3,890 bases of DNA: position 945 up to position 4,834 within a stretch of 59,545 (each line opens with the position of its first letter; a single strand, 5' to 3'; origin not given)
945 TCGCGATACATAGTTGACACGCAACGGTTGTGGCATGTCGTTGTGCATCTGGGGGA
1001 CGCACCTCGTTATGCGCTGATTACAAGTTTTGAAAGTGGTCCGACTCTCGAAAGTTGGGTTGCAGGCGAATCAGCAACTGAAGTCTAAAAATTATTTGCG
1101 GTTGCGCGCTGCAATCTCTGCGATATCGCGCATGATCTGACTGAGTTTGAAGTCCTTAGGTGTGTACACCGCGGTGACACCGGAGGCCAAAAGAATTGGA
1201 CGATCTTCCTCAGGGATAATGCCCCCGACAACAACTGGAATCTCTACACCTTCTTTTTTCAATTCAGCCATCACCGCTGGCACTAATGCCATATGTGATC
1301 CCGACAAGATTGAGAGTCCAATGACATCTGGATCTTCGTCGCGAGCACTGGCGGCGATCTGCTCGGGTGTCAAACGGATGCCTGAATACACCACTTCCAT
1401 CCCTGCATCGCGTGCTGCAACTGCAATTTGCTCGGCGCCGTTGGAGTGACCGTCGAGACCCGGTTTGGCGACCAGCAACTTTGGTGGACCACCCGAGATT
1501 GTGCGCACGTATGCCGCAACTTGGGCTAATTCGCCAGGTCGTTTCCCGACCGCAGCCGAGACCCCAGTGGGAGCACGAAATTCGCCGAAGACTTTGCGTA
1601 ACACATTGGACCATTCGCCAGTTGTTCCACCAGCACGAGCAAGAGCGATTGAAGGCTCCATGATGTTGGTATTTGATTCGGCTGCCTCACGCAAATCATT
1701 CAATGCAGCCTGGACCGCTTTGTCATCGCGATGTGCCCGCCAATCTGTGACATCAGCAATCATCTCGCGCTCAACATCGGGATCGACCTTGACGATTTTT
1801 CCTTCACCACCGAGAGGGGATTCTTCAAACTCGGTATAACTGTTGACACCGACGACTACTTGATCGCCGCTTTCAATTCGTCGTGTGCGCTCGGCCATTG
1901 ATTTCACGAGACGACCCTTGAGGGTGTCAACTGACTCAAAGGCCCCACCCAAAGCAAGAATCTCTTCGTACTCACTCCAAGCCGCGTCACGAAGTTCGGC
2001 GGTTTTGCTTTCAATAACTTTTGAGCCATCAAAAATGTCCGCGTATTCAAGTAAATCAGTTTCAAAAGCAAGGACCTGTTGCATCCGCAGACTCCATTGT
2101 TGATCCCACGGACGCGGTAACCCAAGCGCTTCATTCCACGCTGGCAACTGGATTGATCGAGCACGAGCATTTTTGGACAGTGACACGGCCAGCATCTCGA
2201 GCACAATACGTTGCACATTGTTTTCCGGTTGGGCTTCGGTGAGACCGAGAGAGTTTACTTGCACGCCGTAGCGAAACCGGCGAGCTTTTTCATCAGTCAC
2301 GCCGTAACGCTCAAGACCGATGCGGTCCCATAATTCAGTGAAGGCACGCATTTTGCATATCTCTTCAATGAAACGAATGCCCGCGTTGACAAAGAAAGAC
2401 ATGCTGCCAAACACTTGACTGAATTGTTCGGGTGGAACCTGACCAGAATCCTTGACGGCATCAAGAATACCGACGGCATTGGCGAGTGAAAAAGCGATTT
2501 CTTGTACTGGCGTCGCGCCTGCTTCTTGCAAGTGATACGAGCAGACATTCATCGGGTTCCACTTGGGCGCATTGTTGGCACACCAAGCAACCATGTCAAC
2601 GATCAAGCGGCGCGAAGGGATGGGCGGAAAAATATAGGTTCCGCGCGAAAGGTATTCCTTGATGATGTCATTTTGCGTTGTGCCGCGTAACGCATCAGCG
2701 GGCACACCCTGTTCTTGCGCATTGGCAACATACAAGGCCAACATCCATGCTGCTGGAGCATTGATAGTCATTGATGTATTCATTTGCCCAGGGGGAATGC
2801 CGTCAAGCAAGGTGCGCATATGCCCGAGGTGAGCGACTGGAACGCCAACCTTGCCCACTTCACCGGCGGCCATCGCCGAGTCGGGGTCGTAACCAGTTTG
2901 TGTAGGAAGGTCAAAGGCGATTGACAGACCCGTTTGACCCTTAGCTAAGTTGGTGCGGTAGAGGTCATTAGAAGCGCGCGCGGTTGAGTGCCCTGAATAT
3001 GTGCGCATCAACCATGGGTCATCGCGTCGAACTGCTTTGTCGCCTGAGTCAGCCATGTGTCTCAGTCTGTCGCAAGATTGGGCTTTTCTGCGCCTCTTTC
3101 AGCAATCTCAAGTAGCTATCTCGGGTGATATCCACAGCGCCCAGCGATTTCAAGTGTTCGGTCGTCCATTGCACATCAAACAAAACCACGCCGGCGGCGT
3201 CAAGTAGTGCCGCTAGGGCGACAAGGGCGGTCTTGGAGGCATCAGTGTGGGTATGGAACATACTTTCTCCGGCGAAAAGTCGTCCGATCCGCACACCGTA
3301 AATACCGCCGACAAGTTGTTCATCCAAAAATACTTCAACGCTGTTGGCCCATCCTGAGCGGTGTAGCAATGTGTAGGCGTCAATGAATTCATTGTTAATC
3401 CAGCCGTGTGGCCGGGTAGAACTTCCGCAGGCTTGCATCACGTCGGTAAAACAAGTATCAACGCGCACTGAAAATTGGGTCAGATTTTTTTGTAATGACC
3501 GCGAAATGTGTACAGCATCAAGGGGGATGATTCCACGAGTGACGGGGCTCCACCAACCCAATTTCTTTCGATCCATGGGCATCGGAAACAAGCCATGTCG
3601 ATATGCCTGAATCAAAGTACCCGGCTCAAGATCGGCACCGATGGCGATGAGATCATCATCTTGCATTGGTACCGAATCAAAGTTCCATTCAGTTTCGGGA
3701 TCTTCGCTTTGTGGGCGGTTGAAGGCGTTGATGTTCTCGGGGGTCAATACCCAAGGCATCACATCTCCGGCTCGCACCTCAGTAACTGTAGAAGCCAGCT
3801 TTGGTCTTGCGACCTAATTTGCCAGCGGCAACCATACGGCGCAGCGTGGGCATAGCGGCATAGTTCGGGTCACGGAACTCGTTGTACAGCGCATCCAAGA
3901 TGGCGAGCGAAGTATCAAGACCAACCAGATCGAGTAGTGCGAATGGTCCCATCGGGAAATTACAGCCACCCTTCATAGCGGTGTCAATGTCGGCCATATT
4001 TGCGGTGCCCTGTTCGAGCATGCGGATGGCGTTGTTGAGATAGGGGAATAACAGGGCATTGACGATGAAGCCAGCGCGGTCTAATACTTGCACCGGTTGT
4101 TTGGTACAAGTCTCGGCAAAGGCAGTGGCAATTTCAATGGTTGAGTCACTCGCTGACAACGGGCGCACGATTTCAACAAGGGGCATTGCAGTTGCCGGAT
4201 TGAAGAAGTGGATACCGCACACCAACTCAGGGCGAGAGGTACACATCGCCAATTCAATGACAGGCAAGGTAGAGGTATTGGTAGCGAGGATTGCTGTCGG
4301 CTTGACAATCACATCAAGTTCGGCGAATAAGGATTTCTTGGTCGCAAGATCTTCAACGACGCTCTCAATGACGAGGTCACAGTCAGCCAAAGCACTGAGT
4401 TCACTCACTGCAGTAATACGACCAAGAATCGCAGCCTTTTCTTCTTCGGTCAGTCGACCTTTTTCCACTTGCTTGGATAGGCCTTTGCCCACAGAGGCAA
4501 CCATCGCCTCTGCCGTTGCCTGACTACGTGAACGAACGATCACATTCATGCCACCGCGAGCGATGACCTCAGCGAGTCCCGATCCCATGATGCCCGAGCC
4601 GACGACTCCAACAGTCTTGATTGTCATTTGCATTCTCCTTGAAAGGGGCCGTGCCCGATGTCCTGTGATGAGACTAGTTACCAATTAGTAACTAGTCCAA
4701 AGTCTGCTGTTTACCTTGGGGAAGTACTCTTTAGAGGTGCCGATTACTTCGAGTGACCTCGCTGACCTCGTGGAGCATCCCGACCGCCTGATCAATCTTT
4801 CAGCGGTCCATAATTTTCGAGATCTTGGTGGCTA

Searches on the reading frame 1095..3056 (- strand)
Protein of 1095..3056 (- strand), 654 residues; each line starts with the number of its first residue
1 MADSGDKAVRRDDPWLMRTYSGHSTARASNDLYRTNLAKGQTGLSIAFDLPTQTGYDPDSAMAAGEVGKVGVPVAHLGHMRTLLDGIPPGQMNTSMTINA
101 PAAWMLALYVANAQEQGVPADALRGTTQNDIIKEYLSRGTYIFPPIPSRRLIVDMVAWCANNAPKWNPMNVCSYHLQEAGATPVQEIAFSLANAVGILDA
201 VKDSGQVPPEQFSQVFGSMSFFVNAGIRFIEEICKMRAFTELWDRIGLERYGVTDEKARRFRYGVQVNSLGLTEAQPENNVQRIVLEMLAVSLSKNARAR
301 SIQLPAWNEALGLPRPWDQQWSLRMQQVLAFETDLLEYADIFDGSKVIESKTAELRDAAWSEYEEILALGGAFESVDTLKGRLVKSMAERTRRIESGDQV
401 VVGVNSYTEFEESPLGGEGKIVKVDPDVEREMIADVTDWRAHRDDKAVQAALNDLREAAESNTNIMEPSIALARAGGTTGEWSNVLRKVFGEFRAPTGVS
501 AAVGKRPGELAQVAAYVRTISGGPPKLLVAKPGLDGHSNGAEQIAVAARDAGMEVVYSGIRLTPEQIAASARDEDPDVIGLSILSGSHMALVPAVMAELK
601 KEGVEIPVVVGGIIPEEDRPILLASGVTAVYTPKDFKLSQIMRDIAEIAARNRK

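Call 27: search_protein_families(library=pfam, proteins=[window:1095-3056:-], max_evalue=0.00001)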
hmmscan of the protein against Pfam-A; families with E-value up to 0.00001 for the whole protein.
window:1095-3056:- (654 aa): 2 families
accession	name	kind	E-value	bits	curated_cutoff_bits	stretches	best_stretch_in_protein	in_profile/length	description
PF01642.28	MM_CoA_mutase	-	3.2e-130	435.5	22.1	1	9-491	41-512/512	Methylmalonyl-CoA mutase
PF02310.24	B12-binding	-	2e-23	82.9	32.1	1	526-627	2-106/121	B12 binding domain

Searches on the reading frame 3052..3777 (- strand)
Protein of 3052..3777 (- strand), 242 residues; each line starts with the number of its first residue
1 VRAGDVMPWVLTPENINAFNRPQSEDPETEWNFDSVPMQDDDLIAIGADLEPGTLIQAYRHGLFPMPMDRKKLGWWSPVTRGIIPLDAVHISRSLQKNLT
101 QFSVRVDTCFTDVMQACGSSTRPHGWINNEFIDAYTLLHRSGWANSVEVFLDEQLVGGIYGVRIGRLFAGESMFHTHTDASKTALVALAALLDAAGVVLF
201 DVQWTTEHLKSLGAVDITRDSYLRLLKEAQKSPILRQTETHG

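Call 27: search_protein_families(library=pfam, proteins=[window:3052-3777:-], max_evalue=0.00001)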
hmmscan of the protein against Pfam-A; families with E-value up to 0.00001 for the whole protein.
window:3052-3777:- (242 aa): 1 family
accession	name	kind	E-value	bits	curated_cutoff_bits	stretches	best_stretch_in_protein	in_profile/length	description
PF03588.20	Leu_Phe_trans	-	9.3e-62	207.9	22.7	1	53-217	2-170/171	Leucyl/phenylalanyl-tRNA protein transferase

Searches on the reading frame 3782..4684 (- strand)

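Call 27: search_protein_families(library=pfam, proteins=[window:3782-4684:-], max_evalue=0.00001)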
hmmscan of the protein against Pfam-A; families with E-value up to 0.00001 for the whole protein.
window:3782-4684:- (301 aa): 2 families
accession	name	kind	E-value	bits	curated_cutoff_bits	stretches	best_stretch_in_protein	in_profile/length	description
PF02737.24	3HCDH_N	-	7.6e-57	192.6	22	1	24-201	1-178/180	3-hydroxyacyl-CoA dehydrogenase, NAD binding domain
PF00725.27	3HCDH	-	5.6e-35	120.2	22.1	1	205-301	1-97/97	3-hydroxyacyl-CoA dehydrogenase, C-terminal domain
